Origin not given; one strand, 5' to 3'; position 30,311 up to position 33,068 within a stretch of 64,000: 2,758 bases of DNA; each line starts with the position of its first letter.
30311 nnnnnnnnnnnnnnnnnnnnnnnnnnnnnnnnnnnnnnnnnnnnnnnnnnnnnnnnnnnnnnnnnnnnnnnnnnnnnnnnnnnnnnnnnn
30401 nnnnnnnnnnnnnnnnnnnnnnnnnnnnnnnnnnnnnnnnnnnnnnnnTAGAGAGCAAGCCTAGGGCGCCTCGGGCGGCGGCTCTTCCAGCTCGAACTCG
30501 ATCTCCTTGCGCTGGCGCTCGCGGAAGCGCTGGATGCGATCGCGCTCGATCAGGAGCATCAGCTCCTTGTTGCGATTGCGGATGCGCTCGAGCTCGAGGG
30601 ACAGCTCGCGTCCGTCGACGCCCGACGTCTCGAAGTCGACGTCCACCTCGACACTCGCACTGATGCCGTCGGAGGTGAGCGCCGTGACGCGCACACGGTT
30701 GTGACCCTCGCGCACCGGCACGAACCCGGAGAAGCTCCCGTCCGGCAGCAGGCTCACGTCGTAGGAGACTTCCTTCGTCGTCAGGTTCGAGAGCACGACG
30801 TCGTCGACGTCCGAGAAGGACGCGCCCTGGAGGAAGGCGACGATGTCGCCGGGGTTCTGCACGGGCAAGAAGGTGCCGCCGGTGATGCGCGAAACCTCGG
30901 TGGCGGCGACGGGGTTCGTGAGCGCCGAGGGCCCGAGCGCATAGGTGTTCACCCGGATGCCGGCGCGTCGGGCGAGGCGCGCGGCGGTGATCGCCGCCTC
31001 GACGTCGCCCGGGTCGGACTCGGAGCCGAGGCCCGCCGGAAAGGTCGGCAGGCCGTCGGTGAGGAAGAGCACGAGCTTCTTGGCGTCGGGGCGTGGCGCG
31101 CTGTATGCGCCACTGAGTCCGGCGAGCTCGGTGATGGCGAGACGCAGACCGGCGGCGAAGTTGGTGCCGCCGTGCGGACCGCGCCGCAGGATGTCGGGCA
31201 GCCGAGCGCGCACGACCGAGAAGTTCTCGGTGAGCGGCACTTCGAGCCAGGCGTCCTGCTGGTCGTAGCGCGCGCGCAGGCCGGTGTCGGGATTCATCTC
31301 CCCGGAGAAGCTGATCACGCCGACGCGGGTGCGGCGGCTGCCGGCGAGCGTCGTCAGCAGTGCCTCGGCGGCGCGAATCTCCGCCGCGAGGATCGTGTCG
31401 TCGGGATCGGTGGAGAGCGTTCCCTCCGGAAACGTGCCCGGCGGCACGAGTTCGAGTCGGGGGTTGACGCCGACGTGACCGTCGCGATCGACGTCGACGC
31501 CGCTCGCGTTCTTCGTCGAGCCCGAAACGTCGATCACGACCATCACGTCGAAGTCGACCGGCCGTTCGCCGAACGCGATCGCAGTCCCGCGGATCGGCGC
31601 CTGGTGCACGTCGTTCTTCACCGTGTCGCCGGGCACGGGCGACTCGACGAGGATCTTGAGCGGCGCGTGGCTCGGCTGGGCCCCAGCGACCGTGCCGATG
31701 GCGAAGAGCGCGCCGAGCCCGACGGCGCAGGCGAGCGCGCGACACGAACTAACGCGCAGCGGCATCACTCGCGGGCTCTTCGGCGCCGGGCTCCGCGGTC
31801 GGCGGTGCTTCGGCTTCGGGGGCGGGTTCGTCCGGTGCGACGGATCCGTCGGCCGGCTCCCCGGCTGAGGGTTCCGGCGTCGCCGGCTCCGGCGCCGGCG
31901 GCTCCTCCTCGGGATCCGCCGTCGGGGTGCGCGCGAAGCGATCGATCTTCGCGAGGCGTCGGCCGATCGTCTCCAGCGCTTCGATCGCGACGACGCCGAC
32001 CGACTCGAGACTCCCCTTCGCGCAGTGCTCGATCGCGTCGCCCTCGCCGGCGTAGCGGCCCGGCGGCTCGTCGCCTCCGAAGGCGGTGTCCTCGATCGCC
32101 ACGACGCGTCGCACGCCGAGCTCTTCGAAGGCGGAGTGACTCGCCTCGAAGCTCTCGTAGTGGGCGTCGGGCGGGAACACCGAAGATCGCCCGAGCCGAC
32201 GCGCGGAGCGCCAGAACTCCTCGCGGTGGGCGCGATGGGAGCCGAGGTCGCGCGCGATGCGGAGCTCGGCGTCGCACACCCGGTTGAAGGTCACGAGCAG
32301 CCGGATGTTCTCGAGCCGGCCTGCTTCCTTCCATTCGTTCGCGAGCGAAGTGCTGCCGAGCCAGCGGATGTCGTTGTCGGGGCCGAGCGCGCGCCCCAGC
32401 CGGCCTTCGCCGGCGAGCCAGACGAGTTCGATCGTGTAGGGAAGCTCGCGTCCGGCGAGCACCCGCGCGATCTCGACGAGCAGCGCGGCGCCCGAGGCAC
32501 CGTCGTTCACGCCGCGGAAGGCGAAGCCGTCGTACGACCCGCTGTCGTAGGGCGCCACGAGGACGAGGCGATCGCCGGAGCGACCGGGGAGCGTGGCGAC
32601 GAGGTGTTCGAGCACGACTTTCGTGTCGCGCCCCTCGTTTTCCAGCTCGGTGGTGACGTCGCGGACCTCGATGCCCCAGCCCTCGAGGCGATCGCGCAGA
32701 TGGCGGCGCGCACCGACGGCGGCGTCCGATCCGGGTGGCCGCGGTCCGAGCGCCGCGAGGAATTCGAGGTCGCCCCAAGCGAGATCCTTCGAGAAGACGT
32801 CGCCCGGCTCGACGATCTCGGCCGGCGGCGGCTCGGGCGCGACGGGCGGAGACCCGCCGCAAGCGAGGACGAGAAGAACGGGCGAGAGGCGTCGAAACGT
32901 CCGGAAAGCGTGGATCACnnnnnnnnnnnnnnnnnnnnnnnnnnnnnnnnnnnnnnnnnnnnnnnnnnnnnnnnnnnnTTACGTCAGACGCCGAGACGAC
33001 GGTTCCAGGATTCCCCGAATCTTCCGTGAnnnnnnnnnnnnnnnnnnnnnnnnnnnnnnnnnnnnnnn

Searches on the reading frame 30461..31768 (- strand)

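Call 69: search_protein_families(library=pfam, proteins=[window:30461-31768:-], max_evalue=0.001)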
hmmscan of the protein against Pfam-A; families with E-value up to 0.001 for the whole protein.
window:30461-31768:- (435 aa): 3 families
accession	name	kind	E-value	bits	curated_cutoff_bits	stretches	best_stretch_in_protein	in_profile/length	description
PF13519.12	VWA_2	-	2.3e-08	35.1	27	1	123-239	17-106/107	von Willebrand factor type A domain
PF00092.34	VWA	-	4.9e-07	30.6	23.8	1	134-279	24-140/174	von Willebrand factor type A domain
PF09136.16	Glucodextran_B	-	0.00036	20.8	27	1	337-378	39-80/83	Glucodextranase, domain B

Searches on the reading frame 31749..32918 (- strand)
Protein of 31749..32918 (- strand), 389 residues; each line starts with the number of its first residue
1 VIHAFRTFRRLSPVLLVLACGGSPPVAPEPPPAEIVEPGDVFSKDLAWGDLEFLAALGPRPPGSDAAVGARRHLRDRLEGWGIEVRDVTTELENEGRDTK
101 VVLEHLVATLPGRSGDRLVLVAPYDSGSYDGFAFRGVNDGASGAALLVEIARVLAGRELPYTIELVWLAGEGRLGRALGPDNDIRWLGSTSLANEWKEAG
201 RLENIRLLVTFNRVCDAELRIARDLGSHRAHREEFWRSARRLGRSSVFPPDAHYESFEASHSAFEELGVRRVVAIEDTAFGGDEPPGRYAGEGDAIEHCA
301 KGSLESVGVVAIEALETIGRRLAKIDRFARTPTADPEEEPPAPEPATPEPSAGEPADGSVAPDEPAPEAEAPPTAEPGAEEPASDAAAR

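Call 69: search_protein_families(library=pfam, proteins=[window:31749-32918:-], max_evalue=0.001)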
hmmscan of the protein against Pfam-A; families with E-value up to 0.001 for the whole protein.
window:31749-32918:- (389 aa): 1 family
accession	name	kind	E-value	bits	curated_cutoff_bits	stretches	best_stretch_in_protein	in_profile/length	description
PF04389.22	Peptidase_M28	-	1e-12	48.6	21.3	1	106-313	2-191/193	Peptidase family M28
